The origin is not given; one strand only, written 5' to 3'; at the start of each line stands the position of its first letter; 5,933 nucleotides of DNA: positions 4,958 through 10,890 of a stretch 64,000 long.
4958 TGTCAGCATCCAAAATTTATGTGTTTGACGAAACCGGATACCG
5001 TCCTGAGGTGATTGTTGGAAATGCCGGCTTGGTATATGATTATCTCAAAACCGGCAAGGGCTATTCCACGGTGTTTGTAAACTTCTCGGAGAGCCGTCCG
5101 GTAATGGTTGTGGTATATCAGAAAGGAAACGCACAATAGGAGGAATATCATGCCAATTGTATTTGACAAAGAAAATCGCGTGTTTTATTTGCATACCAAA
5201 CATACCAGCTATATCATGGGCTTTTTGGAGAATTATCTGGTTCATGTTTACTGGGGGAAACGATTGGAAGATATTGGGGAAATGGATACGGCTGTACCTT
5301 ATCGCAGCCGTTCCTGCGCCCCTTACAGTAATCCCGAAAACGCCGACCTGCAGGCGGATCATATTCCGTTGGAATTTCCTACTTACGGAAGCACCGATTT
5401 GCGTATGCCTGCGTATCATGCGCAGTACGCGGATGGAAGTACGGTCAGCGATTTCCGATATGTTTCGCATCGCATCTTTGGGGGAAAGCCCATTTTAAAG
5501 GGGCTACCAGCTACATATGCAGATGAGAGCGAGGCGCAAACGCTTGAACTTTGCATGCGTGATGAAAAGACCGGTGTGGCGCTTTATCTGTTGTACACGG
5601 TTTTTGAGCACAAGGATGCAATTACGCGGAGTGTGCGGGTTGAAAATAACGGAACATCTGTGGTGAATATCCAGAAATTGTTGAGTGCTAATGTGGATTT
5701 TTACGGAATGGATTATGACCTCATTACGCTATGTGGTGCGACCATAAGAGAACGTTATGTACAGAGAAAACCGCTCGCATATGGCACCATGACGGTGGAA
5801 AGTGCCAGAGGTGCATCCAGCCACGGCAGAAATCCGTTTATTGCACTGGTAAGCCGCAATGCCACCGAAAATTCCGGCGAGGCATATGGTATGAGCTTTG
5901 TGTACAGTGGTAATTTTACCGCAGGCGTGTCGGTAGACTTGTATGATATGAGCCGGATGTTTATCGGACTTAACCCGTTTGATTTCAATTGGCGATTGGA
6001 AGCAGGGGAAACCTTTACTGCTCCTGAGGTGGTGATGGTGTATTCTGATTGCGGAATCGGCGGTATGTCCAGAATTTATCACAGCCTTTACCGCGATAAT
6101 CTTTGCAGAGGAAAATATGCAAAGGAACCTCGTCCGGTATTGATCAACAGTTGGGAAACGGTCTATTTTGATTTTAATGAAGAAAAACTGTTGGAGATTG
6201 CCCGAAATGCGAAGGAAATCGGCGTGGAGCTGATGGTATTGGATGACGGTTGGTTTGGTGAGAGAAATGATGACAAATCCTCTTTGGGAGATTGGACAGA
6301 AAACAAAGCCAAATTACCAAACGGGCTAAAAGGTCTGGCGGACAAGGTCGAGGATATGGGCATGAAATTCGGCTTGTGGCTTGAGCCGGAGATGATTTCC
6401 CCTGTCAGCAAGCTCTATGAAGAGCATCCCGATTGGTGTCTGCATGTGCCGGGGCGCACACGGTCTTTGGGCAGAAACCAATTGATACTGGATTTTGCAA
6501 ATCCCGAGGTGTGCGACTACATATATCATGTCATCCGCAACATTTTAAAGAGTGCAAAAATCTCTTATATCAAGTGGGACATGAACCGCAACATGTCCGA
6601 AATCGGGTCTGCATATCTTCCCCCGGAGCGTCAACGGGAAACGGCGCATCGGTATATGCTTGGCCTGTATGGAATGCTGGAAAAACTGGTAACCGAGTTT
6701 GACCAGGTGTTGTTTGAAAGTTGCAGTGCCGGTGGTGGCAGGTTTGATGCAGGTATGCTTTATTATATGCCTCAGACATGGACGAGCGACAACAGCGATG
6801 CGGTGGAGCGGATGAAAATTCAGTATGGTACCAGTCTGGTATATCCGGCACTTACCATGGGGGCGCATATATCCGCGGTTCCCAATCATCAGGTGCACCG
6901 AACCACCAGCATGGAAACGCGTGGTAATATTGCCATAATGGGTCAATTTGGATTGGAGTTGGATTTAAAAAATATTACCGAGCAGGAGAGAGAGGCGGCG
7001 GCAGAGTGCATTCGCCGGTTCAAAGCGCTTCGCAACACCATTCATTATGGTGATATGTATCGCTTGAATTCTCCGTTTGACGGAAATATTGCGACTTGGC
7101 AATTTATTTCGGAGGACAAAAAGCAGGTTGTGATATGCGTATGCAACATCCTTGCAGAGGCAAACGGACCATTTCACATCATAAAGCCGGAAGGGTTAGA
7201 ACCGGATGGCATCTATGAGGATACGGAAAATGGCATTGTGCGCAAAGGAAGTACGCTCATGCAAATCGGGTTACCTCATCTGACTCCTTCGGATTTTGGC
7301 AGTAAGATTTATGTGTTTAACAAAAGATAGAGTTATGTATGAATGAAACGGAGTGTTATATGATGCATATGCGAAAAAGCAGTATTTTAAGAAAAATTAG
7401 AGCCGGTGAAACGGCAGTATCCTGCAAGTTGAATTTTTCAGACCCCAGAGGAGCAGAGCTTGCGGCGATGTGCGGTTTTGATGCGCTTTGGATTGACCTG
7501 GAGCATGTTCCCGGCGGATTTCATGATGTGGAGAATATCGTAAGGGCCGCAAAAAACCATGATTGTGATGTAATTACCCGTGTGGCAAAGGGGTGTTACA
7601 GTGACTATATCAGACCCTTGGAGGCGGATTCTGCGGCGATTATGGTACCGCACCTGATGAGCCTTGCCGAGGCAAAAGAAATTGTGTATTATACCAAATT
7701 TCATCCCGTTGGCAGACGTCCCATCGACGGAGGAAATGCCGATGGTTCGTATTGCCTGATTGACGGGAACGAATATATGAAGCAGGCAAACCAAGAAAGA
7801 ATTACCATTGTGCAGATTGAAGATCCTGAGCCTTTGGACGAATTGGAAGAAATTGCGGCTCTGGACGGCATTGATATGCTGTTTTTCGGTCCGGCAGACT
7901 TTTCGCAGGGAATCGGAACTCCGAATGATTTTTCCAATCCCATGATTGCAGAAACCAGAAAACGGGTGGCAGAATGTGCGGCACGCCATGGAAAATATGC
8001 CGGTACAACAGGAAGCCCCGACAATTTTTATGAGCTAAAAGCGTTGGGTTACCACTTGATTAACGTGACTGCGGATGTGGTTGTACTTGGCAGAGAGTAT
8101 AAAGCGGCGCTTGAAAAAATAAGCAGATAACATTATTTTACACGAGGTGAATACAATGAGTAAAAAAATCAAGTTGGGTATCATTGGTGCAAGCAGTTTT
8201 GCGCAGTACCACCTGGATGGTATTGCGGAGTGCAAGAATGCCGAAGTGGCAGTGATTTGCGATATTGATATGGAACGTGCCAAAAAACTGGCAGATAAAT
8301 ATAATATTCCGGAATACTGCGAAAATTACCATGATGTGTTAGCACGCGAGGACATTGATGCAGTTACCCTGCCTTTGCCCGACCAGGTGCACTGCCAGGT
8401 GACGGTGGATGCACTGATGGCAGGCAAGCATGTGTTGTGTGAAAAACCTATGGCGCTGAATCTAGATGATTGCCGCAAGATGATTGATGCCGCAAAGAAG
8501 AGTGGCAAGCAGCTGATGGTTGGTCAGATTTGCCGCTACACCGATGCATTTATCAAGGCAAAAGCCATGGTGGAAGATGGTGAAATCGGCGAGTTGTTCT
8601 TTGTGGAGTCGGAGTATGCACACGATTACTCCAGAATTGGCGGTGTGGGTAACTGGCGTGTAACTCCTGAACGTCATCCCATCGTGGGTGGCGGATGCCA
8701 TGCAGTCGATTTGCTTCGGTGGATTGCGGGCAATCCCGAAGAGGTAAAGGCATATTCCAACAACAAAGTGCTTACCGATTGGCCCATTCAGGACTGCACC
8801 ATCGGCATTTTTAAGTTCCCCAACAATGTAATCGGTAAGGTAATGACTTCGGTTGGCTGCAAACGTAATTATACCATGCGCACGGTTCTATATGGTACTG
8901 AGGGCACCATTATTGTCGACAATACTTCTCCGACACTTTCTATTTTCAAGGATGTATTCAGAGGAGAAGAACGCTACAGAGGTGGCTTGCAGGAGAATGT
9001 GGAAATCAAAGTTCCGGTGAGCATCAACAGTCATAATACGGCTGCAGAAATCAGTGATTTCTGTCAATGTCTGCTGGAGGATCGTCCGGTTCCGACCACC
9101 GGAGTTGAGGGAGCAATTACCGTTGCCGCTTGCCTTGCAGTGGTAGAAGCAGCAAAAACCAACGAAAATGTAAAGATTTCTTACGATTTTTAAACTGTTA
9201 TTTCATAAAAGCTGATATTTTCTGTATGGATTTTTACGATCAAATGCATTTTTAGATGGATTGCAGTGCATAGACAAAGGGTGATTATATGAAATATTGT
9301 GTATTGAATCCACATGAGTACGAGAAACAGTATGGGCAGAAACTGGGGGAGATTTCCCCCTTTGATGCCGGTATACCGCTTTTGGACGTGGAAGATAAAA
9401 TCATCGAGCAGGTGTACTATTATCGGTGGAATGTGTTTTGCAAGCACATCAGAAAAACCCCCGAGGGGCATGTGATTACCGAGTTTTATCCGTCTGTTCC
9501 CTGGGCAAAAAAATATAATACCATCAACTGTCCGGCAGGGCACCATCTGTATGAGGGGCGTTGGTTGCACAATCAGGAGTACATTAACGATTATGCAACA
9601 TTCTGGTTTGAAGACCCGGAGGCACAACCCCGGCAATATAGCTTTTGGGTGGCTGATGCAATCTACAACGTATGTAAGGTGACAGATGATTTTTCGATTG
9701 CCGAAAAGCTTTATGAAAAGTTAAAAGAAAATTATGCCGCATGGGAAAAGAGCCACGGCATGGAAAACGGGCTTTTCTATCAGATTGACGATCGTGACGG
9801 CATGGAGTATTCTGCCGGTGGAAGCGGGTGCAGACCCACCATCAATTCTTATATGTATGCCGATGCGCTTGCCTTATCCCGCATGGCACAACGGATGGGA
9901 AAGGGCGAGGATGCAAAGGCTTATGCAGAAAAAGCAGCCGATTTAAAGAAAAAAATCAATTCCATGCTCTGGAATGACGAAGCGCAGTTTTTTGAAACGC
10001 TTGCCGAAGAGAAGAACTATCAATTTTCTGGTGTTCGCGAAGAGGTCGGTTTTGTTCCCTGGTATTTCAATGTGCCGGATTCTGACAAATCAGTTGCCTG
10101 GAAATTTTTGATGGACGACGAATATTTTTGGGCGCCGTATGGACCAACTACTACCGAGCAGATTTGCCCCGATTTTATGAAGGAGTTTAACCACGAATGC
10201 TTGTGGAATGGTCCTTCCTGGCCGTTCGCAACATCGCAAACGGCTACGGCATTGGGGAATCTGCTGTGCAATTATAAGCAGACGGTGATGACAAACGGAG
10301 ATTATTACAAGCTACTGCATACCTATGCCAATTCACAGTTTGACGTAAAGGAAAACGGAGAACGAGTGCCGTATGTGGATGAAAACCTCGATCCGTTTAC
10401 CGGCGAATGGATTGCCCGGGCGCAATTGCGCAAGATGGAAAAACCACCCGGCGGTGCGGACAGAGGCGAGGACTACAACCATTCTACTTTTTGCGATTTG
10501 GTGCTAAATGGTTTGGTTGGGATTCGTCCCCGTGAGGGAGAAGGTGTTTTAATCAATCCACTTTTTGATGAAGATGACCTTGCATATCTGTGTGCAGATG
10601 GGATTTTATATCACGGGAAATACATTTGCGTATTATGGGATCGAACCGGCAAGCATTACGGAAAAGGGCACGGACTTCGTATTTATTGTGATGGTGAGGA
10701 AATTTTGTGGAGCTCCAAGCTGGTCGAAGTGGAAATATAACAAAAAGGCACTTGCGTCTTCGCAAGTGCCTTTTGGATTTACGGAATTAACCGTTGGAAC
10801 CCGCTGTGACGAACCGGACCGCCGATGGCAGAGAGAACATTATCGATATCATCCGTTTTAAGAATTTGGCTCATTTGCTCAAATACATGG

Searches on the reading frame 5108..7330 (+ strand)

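Call 40: search_protein_families(library=pfam, proteins=[window:5108-7330:+], max_evalue=0.000001)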
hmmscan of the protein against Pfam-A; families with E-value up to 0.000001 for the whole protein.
window:5108-7330:+ (740 aa): 4 families
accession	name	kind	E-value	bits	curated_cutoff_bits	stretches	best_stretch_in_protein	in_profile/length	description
PF02065.24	Melibiase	-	3.1e-164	546.4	27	1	302-648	1-347/347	Melibiase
PF16875.11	Glyco_hydro_36N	-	2.5e-87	293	27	1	42-298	1-253/253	Glycosyl hydrolase family 36 N-terminal domain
PF16874.11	Glyco_hydro_36C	-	3.3e-17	63.1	27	1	662-737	2-77/77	Glycosyl hydrolase family 36 C-terminal domain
PF01055.32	Glyco_hydro_31_2nd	-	7e-11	42.5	23.5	1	357-575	20-246/328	Glycosyl hydrolases family 31 TIM-barrel domain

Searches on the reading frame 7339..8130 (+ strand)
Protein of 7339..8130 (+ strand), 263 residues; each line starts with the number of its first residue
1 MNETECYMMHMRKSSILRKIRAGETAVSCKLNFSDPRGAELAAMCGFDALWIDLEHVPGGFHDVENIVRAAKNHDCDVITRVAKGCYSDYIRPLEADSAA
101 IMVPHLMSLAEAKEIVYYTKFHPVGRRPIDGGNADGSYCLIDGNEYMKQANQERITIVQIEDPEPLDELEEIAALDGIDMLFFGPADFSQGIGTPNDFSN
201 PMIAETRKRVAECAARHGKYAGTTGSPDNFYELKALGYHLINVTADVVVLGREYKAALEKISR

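Call 40: search_protein_families(library=pfam, proteins=[window:7339-8130:+], max_evalue=0.000001)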
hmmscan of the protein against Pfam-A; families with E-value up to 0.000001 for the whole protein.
window:7339-8130:+ (263 aa): 1 family
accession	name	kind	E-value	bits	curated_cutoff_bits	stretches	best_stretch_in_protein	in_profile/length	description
PF03328.21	HpcH_HpaI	-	2.1e-20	73.4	25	1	34-221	9-189/221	HpcH/HpaI aldolase/citrate lyase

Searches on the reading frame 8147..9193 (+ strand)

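Call 40: search_protein_families(library=pfam, proteins=[window:8147-9193:+], max_evalue=0.000001)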
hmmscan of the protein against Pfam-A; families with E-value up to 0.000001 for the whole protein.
window:8147-9193:+ (348 aa): 3 families
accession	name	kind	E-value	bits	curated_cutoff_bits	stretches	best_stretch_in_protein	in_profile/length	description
PF01408.29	GFO_IDH_MocA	-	1.3e-30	107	24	1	8-126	1-119/120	Oxidoreductase family, NAD-binding Rossmann fold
PF22725.1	GFO_IDH_MocA_C3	-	4.1e-22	78.9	27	1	135-255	1-123/124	GFO/IDH/MocA C-terminal domain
PF02894.22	GFO_IDH_MocA_C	-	1.8e-15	57.8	22.9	1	139-344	1-218/218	Oxidoreductase family, C-terminal alpha/beta domain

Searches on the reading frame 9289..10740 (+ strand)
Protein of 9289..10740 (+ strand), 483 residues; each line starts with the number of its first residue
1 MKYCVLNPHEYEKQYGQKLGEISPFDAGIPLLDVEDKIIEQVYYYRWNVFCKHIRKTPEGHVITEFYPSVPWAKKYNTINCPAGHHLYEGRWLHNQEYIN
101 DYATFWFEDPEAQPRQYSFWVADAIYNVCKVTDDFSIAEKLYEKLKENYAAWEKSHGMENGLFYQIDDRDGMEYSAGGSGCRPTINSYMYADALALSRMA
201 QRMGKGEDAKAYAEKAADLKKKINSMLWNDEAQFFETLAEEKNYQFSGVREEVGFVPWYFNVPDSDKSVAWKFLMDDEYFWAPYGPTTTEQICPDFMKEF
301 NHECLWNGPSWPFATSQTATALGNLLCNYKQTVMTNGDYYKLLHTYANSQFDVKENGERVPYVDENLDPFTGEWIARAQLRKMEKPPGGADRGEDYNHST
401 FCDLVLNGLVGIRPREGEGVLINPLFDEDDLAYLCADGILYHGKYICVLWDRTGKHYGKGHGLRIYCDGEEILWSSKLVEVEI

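Call 40: search_protein_families(library=pfam, proteins=[window:9289-10740:+], max_evalue=0.000001)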
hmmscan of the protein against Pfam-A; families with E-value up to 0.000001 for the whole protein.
window:9289-10740:+ (483 aa): 2 families
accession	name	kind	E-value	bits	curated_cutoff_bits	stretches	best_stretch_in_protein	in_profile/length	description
PF22422.2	MGH1-like_GH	-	4.5e-77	260.5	27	1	75-399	1-356/356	Mannosylglycerate hydrolase MGH1-like glycoside hydrolase domain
PF01204.24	Trehalase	-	4.6e-07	29.5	21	0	185-267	309-390/512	Trehalase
